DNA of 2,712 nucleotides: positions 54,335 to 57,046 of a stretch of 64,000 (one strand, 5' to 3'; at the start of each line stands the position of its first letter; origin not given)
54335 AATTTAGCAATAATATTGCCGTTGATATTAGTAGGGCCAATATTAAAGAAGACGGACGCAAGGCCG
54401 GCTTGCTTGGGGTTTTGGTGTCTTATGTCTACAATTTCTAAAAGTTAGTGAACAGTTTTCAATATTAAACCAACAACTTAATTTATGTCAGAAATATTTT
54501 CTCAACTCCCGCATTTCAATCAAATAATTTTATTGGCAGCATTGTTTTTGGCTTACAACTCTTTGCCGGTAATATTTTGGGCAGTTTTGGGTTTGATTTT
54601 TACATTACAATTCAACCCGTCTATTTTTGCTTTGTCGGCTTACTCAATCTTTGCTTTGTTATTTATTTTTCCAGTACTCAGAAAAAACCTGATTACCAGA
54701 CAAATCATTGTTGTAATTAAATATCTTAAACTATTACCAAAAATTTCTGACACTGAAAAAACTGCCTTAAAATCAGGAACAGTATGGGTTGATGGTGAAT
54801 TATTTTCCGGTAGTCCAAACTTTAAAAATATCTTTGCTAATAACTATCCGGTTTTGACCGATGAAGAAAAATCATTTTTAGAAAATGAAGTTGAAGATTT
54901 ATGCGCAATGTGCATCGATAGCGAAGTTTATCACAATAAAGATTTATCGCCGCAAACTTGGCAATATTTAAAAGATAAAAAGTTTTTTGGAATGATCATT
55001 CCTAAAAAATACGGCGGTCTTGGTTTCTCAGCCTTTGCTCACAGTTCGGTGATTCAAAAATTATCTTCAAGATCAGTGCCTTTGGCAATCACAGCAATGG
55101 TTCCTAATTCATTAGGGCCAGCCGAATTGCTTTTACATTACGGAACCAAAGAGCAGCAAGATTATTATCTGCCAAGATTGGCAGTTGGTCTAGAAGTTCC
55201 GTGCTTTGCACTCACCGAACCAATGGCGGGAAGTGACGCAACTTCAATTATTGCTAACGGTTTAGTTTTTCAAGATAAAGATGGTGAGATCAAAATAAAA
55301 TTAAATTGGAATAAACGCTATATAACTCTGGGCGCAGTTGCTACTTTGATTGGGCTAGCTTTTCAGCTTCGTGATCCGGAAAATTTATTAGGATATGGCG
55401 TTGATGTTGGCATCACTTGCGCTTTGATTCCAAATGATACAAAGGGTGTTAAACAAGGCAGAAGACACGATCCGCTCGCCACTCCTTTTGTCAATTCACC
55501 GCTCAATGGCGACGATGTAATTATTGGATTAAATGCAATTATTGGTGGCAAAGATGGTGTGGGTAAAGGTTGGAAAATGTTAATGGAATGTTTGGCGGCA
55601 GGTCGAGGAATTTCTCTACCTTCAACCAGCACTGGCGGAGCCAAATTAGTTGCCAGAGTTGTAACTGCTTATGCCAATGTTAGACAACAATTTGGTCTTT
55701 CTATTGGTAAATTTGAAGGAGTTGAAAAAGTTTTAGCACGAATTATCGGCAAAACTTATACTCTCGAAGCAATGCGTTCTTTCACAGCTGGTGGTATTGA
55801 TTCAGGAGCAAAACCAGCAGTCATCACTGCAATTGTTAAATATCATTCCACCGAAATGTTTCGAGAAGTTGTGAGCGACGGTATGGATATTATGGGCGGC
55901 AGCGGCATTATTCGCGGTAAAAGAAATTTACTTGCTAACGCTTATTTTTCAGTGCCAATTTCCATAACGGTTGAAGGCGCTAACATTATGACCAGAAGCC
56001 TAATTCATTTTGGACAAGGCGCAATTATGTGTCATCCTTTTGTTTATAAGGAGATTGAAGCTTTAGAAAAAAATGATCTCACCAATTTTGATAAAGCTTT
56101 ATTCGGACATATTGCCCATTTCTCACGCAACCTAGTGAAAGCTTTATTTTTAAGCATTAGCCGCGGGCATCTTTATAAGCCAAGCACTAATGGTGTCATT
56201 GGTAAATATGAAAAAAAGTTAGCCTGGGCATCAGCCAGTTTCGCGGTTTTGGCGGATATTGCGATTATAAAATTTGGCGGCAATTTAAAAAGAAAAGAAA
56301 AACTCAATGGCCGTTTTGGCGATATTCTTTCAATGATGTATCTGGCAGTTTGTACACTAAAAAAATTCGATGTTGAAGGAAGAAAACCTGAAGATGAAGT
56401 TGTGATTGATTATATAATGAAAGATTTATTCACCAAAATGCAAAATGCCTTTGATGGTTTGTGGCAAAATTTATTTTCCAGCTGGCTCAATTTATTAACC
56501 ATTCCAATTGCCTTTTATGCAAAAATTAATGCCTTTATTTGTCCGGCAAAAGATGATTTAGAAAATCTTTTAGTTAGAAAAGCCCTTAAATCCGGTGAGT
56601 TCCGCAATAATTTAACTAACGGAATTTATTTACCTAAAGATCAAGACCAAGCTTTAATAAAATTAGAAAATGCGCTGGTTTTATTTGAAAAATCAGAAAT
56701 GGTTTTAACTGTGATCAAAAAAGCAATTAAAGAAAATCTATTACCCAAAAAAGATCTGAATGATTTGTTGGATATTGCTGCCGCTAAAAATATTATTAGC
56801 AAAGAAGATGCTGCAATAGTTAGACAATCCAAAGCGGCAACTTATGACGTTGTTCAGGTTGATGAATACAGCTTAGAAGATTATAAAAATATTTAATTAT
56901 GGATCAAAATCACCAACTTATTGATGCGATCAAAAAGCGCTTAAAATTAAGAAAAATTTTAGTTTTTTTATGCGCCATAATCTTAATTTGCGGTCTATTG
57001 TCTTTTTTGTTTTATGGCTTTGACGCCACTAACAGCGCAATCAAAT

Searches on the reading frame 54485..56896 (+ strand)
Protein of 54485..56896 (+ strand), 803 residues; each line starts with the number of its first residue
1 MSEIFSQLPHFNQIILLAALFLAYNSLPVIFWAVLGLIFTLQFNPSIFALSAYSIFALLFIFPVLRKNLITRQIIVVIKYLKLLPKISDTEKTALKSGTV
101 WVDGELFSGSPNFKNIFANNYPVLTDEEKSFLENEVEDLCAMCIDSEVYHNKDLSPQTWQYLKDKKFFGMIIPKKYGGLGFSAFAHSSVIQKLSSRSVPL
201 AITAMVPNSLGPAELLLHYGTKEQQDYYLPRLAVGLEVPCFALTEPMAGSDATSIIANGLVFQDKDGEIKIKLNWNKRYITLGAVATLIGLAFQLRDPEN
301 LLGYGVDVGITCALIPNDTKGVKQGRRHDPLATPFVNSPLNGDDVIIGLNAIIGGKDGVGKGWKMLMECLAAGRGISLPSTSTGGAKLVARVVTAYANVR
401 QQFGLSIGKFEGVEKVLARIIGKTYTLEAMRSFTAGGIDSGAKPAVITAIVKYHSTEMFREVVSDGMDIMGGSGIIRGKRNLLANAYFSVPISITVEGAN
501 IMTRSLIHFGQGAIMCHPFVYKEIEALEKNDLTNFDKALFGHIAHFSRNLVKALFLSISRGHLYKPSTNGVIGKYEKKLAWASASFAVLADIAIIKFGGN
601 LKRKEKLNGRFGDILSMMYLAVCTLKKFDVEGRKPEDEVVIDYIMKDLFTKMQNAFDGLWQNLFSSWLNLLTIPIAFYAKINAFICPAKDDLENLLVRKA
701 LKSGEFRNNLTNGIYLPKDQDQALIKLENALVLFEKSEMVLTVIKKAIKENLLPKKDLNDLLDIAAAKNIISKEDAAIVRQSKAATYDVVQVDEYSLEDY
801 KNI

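Call 60: search_protein_families(library=pfam, proteins=[window:54485-56896:+], max_evalue=0.00001)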
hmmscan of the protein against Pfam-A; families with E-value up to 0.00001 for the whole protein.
window:54485-56896:+ (803 aa): 4 families
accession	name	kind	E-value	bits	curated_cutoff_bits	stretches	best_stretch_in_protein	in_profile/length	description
PF09317.16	ACDH_C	-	2.1e-76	257.7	25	1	514-795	1-284/284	Acyl-CoA dehydrogenase, C-terminal, bacterial type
PF02771.21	Acyl-CoA_dh_N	-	2.2e-17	63.9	22.9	1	129-235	12-112/113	Acyl-CoA dehydrogenase, N-terminal domain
PF00441.29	Acyl-CoA_dh_1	-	3.9e-17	63.2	22.4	1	360-507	1-145/150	Acyl-CoA dehydrogenase, C-terminal domain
PF02770.24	Acyl-CoA_dh_M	-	1.9e-11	44.4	33.3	1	240-336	1-87/97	Acyl-CoA dehydrogenase, middle domain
